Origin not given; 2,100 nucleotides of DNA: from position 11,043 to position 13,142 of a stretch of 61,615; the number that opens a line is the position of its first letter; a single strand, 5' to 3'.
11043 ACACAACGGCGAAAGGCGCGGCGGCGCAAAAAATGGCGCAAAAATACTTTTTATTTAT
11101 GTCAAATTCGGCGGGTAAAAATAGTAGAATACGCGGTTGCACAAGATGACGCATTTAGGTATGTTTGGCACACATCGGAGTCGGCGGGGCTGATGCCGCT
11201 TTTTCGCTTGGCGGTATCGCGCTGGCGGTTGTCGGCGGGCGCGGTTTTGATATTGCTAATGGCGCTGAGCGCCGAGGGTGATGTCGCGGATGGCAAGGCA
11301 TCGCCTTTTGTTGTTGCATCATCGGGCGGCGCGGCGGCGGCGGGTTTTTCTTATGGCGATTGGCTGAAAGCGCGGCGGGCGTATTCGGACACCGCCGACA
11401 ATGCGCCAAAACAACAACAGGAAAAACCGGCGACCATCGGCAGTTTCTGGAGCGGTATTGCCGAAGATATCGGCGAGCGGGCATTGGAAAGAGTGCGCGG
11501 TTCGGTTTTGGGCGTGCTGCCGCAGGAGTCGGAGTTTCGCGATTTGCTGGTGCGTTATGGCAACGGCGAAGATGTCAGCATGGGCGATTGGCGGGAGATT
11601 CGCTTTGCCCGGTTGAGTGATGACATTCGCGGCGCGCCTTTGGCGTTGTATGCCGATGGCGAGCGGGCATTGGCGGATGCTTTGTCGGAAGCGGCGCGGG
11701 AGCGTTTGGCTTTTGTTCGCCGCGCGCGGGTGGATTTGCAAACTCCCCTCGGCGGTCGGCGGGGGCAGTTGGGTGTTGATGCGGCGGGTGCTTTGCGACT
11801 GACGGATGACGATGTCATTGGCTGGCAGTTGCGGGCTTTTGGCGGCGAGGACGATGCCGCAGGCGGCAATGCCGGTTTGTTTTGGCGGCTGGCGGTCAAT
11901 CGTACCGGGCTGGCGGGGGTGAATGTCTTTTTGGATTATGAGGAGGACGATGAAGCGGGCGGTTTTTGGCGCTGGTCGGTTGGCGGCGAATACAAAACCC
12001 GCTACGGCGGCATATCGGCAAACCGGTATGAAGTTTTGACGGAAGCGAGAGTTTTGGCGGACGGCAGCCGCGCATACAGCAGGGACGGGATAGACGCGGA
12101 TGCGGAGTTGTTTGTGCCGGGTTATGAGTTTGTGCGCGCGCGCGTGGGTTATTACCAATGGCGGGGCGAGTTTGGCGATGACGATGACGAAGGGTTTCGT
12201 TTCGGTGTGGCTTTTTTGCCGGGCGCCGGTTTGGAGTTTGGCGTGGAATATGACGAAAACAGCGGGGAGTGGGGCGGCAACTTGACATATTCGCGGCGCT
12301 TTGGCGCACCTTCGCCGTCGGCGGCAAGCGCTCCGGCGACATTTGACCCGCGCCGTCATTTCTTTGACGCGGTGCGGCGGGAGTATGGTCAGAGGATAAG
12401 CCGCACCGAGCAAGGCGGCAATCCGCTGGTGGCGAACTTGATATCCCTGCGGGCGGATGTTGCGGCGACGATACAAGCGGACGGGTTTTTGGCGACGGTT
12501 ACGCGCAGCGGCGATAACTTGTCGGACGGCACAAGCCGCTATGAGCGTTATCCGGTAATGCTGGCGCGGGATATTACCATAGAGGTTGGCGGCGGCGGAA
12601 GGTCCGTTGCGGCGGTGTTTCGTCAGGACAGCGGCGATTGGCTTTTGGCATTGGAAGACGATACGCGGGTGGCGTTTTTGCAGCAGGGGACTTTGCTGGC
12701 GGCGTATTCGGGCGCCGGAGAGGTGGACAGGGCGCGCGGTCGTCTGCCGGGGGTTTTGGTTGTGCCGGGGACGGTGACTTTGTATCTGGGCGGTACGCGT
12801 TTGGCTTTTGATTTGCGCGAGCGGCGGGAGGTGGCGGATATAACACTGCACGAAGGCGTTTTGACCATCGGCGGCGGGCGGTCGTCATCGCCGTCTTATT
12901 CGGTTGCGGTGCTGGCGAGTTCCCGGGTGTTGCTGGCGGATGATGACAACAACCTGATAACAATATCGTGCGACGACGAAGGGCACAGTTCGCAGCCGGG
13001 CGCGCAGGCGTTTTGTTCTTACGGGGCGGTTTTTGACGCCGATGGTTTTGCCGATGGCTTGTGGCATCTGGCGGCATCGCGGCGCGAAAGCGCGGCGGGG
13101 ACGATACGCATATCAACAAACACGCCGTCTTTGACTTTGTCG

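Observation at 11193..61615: One uninterrupted >50.4-kb ORF (>16,807 codons) occupies 82% of the window and is absent from the ORF track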

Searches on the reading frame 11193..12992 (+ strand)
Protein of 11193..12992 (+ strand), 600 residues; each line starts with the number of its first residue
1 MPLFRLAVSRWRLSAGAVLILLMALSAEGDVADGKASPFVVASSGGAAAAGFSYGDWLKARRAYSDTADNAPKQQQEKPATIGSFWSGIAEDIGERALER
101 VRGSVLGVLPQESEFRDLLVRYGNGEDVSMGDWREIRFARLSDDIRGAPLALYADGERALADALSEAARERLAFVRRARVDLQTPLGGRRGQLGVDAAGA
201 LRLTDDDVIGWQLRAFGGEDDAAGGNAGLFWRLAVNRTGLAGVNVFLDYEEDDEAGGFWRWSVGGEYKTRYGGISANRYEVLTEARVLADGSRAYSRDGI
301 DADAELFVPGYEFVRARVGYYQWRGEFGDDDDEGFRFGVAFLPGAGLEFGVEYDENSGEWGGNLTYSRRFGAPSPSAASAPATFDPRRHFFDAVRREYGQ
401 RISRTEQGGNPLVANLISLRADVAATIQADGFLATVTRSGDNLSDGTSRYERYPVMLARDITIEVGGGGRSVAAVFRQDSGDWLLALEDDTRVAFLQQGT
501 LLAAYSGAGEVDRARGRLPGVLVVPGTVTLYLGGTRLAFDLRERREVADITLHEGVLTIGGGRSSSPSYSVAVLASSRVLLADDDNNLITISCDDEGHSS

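Call 11: find_related_loci(query=window:11193-12692:+, collection=genome_contigs, flank=10000)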
Query window:11193-12692:+ (500 aa) in genome_contigs; peptide patterns used: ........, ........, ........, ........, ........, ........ (x = any residue, [..] = any of these).
55 stretches matched a pattern, but none encodes a relative of the query by tblastn (E <= 1e-3).

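Call 58: search_protein_families(library=pfam, proteins=[window:11193-12992:+], max_evalue=0.01)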
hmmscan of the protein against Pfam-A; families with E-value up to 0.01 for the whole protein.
window:11193-12992:+ (600 aa): 1 family
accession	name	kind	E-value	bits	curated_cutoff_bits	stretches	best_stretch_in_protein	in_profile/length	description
PF11924.14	IAT_beta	-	9.8e-18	65.1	22.3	1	159-380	29-258/279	Inverse autotransporter, beta-domain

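Call 62: find_related_loci(query=A2, collection=genome_contigs, flank=10000)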
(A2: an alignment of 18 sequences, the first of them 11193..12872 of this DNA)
Query A2 (560 aa) in genome_contigs; peptide patterns used: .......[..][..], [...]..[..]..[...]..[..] (x = any residue, [..] = any of these).
126 stretches matched a pattern; 28 encode a relative of the query (tblastn E <= 1e-3); 27 distinct loci.
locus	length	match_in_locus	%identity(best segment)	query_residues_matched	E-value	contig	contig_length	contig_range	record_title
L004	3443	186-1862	40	48-559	1e-108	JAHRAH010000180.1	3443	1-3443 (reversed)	MAG: Gammaproteobacteria bacterium isolate MEX2-MAG1 k127_489158_12269, whole genome shotgun sequence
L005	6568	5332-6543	43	129-559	2e-97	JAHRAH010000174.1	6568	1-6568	MAG: Gammaproteobacteria bacterium isolate MEX2-MAG1 k127_377123_11513, whole genome shotgun sequence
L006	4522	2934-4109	45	151-559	2e-96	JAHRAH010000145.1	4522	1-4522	MAG: Gammaproteobacteria bacterium isolate MEX2-MAG1 k127_510205_8769, whole genome shotgun sequence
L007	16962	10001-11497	39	8-558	2e-95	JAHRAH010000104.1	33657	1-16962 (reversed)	MAG: Gammaproteobacteria bacterium isolate MEX2-MAG1 k127_147584_5729, whole genome shotgun sequence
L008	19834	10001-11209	43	130-559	6e-94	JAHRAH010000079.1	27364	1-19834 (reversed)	MAG: Gammaproteobacteria bacterium isolate MEX2-MAG1 k127_117677_4138, whole genome shotgun sequence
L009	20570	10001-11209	43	130-559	1e-93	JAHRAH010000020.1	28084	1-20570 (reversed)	MAG: Gammaproteobacteria bacterium isolate MEX2-MAG1 k127_56552_1129, whole genome shotgun sequence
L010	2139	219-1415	43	130-555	5e-96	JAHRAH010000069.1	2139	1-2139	MAG: Gammaproteobacteria bacterium isolate MEX2-MAG1 k127_282159_3723, whole genome shotgun sequence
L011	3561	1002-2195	43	130-555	8e-91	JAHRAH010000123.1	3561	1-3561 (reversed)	MAG: Gammaproteobacteria bacterium isolate MEX2-MAG1 k127_232564_7206, whole genome shotgun sequence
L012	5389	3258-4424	43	139-559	9e-90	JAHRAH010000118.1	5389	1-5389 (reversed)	MAG: Gammaproteobacteria bacterium isolate MEX2-MAG1 k127_424693_6806, whole genome shotgun sequence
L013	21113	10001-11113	44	128-503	3e-81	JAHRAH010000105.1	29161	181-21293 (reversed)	MAG: Gammaproteobacteria bacterium isolate MEX2-MAG1 k127_534344_5856, whole genome shotgun sequence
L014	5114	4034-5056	41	13-414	2e-79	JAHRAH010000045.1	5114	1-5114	MAG: Gammaproteobacteria bacterium isolate MEX2-MAG1 k127_417407_2385, whole genome shotgun sequence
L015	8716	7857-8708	50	129-424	1e-78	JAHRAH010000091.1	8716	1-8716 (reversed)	MAG: Gammaproteobacteria bacterium isolate MEX2-MAG1 k127_503099_4773, whole genome shotgun sequence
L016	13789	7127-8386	43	93-555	7e-96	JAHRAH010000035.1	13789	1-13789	MAG: Gammaproteobacteria bacterium isolate MEX2-MAG1 k127_168632_1768, whole genome shotgun sequence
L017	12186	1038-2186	40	47-444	4e-63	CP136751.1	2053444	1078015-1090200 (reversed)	MAG: Candidatus Zeuxoniibacter abyssi isolate AB1(2) chromosome, complete genome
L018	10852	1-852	41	259-559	8e-58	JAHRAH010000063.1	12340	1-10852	MAG: Gammaproteobacteria bacterium isolate MEX2-MAG1 k127_391327_3376, whole genome shotgun sequence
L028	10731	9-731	37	343-559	8e-25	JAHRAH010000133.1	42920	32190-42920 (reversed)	MAG: Gammaproteobacteria bacterium isolate MEX2-MAG1 k127_538095_7865, whole genome shotgun sequence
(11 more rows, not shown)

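Call 73: predict_structure(alignment_id=A2)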
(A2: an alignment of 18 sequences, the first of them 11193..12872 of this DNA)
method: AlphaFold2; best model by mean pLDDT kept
length: 560 residues; sequences in the alignment: 18
mean_pLDDT: 68.9   pTM: 0.49
mean pLDDT of the five models: 68.9, 68.0, 65.0, 63.4, 62.8
residues with pLDDT >= 90: 93; 70-90: 228; 50-70: 86; < 50: 153
segments of 3 or more residues with pLDDT < 50: 1-56, 62-112, 144-161, 167-169, 373-379, 446-449, 516-519
pLDDT, mean of each block of 10 residues (from residue 1): 40 45 37 31 31 44 41 32 35 44 40 54 54 57 46 44 50 70 72 84 88 81 87 91 94 86 93 93 77 82 88 87 75 90 82 88 80 50 79 79 67 80 84 79 52 76 83 81 86 85 89 63 72 82 77 83
secondary structure, 60 per line:
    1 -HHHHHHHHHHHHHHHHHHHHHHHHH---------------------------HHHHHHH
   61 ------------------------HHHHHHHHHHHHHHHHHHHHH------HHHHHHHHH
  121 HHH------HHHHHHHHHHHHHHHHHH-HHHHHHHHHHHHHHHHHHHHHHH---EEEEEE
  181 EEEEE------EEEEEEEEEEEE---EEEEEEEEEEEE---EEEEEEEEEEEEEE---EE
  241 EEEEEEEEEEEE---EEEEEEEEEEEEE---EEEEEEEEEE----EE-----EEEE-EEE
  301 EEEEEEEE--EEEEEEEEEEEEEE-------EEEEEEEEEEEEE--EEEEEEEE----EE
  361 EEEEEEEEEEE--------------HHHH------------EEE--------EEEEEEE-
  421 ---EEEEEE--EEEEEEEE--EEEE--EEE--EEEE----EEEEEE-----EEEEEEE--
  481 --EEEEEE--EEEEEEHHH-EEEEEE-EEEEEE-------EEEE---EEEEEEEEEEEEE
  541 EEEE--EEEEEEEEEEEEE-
elements in order: H2-26 H54-60 H85-105 H112-123 H130-147 H149-171 E175-185 E192-203 E207-218 E222-235 E239-252 E256-268 E272-281 E293-296 E298-308 E311-324 E332-344 E347-354 E359-371 H386-389 E402-404 E413-419 E424-429 E432-439 E442-445 E448-450 E453-456 E461-466 E472-478 E483-488 E491-496 E501-506 E508-513 E521-524 E528-544 E547-559

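Call 75: search_solved_structures(query=window:11193-12872:+, max_evalue=1, show_alignments=1)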
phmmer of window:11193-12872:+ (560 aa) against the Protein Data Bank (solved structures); distinct sequences matched with E-value up to 1: 0.

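Call 76: fold_search(model_id=the predicted structure, library=pdb)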
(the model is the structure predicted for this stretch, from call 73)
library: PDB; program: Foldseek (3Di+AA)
matches with E <= 10: 1029; with E <= 0.001: 80
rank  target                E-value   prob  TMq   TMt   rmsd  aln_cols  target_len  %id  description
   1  4e1t                  3.6e-12  1.00  0.36  0.77   3.6       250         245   21  X-ray crystal structure of the transmembrane beta-domain from invasin from Yersinia pseudotuberculosis (released 2012-06-13)
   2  4e1s                  1.9e-11  1.00  0.35  0.76   4.9       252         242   18  X-ray crystal structure of the transmembrane beta-domain from intimin from EHEC strain O157:H7 (released 2012-06-13)
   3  5g26                  5.1e-11  1.00  0.36  0.78   3.7       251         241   19  Unveiling the Mechanism Behind the in-meso Crystallization of Membrane Proteins (released 2017-02-15)
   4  9h80_M                8.9e-06  1.00  0.21  0.27  28.8       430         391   11  Structure of the outer membrane exopolysaccharide transporter PelBC (released 2025-06-11)
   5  6h3i_F                1.1e-05  1.00  0.20  0.29  12.8       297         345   12  Structural snapshots of the Type 9 protein translocon (released 2018-11-07)
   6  5o68_F                1.2e-05  1.00  0.25  0.49   8.5       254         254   12  Crystal Structure of the Pseudomonas functional amyloid secretion protein FapF - R157A mutant (released 2017-08-23)
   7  5o68_I                1.3e-05  1.00  0.26  0.49   8.3       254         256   11  Crystal Structure of the Pseudomonas functional amyloid secretion protein FapF - R157A mutant (released 2017-08-23)
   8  5o68_L                1.4e-05  1.00  0.27  0.51   8.0       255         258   12  Crystal Structure of the Pseudomonas functional amyloid secretion protein FapF - R157A mutant (released 2017-08-23)
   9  5o68_C                1.5e-05  1.00  0.25  0.47   8.6       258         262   12  Crystal Structure of the Pseudomonas functional amyloid secretion protein FapF - R157A mutant (released 2017-08-23)
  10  9dis_B                1.9e-05  0.93  0.14  0.13  29.9       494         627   10  Cryo-EM structure of the heme/hemoglobin transporter ChuA, in complex with de novo designed binder H3 (released 2025-05-21)
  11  4rl8_C                2.0e-05  1.00  0.27  0.51   6.3       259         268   13  Crystal structure of the COG4313 outer membrane channel from Pseudomonas putida F1 (released 2015-07-29)
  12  9nn6_A                2.3e-05  0.99  0.19  0.17  28.7       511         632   12  E. coli Cir in Complex with the RBD of Microcin V (released 2025-09-24)
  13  5o68_G                3.1e-05  1.00  0.26  0.48   8.1       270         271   10  Crystal Structure of the Pseudomonas functional amyloid secretion protein FapF - R157A mutant (released 2017-08-23)
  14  5o65_A                4.0e-05  1.00  0.25  0.45   8.8       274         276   11  Crystal Structure of the Pseudomonas functional amyloid secretion protein FapF (released 2017-08-23)
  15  5o65_C                4.4e-05  1.00  0.24  0.44   9.7       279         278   11  Crystal Structure of the Pseudomonas functional amyloid secretion protein FapF (released 2017-08-23)
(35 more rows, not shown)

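Call 85: find_homologous_proteins(query=L028:7131-10730:+, max_evalue=1e-20)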
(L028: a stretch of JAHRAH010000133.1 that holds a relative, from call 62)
Query L028:7131-10730:+: 8000 candidates shared short words with the query, none scored E <= 1e-20.
